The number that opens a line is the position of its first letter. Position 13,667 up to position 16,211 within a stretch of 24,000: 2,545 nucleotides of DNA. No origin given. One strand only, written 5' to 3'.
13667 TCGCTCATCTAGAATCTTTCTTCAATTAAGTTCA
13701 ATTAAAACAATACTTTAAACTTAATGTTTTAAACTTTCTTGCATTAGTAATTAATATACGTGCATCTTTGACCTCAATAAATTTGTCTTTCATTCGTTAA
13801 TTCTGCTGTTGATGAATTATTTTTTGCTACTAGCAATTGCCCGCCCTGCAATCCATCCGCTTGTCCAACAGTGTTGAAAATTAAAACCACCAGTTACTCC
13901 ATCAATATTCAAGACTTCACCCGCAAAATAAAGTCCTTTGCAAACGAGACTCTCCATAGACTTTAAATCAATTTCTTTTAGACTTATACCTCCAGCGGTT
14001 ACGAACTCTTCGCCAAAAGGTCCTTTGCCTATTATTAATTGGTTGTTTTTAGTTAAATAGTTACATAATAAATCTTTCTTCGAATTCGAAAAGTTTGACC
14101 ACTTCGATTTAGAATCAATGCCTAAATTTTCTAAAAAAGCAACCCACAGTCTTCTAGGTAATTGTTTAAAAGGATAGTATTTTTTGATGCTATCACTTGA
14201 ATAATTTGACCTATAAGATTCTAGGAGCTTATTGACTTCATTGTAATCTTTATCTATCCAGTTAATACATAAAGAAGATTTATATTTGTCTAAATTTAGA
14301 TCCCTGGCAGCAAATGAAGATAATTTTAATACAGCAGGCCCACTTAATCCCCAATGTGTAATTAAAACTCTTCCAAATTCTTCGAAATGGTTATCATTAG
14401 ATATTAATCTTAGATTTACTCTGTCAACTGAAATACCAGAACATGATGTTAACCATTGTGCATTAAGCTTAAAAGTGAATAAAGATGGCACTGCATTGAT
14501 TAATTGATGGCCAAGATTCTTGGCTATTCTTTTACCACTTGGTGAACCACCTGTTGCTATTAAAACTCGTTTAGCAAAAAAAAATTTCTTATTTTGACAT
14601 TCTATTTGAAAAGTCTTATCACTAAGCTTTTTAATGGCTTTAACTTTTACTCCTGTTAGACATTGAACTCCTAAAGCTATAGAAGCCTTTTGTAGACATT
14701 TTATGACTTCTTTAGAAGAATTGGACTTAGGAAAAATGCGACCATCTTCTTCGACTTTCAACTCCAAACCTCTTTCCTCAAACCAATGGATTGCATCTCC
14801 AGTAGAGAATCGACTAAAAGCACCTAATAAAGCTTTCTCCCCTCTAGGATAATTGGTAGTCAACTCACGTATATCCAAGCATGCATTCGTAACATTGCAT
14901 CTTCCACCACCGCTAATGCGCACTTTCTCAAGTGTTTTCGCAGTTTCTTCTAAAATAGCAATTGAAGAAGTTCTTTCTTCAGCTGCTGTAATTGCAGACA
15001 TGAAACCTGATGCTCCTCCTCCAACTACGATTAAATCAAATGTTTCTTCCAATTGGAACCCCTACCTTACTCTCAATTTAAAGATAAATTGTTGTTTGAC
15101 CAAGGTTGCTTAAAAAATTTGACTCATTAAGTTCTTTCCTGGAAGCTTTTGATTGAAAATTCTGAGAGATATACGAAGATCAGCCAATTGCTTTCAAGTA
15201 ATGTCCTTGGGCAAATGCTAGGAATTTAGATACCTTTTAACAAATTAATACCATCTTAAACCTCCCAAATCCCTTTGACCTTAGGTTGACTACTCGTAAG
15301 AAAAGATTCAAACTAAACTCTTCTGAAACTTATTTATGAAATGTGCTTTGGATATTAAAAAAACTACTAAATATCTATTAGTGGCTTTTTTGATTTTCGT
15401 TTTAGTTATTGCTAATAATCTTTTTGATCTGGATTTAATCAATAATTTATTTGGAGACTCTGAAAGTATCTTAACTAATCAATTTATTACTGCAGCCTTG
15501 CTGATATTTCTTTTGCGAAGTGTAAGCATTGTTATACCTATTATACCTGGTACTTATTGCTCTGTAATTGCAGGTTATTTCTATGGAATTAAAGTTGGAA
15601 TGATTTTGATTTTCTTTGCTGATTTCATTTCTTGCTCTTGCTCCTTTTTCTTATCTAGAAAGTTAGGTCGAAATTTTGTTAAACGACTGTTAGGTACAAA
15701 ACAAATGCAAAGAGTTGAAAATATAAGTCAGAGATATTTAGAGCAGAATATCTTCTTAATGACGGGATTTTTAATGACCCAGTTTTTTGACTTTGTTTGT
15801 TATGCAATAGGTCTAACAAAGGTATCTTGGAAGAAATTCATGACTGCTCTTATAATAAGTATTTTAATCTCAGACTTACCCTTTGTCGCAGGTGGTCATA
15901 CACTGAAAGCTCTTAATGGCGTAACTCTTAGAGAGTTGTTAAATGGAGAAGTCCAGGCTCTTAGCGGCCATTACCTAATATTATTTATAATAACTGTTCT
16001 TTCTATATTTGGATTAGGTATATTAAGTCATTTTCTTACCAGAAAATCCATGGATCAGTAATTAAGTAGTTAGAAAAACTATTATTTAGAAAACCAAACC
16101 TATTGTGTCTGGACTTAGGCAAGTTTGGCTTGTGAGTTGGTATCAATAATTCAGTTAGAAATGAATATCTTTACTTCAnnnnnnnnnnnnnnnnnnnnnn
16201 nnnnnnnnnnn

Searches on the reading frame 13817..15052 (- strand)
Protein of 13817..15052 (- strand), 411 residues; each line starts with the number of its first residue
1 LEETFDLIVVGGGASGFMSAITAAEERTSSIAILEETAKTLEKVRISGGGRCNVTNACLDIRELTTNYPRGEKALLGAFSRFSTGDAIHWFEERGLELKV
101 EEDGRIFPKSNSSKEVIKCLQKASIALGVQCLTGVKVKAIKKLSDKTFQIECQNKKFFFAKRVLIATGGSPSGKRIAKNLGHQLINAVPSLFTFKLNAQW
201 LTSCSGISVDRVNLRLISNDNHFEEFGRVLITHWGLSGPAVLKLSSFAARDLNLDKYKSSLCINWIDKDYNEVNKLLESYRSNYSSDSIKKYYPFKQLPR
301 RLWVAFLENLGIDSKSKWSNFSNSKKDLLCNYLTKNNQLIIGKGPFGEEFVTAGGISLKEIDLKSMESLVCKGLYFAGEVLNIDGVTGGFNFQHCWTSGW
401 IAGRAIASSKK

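Call 33: search_protein_families(library=pfam, proteins=[window:13817-15052:-], max_evalue=0.001)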
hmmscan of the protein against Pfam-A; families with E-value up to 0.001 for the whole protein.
window:13817-15052:- (411 aa): 7 families
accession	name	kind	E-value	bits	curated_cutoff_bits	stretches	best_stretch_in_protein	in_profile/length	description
PF03486.20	HI0933_like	-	2.1e-72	244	50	1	6-404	2-243/244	HI0933-like protein Rossmann domain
PF22780.1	HI0933_like_1st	-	7.6e-30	104.4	27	1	188-351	1-165/165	HI0933-like protein barrel and H2TH domain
PF07992.20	Pyr_redox_2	-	1.2e-08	35.1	26.1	1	99-181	169-248/291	Pyridine nucleotide-disulphide oxidoreductase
PF00890.30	FAD_binding_2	-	8.2e-08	32.3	20.4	1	6-105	1-108/414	FAD binding domain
PF13738.12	Pyr_redox_3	-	3.4e-06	27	30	0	114-168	81-133/305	Pyridine nucleotide-disulphide oxidoreductase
PF01266.30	DAO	-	7e-06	26.2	27.9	0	115-184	150-217/353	FAD dependent oxidoreductase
PF01134.28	GIDA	-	0.00092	18.8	22.1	0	6-33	1-28/391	Glucose inhibited division protein A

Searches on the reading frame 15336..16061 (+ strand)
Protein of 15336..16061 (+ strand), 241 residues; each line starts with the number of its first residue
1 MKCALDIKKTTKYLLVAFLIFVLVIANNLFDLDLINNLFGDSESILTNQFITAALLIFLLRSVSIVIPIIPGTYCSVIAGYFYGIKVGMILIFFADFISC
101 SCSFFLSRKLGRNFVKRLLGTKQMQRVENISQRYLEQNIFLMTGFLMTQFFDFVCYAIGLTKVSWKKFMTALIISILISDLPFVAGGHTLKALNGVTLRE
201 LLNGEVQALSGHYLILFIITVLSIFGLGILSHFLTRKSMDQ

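Call 33: search_protein_families(library=pfam, proteins=[window:15336-16061:+], max_evalue=0.001)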
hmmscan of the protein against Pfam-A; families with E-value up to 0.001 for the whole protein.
window:15336-16061:+ (241 aa): 1 family
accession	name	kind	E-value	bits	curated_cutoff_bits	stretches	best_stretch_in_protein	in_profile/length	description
PF09335.16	VTT_dom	-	4.9e-17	63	33.9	1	70-187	1-121/123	VTT domain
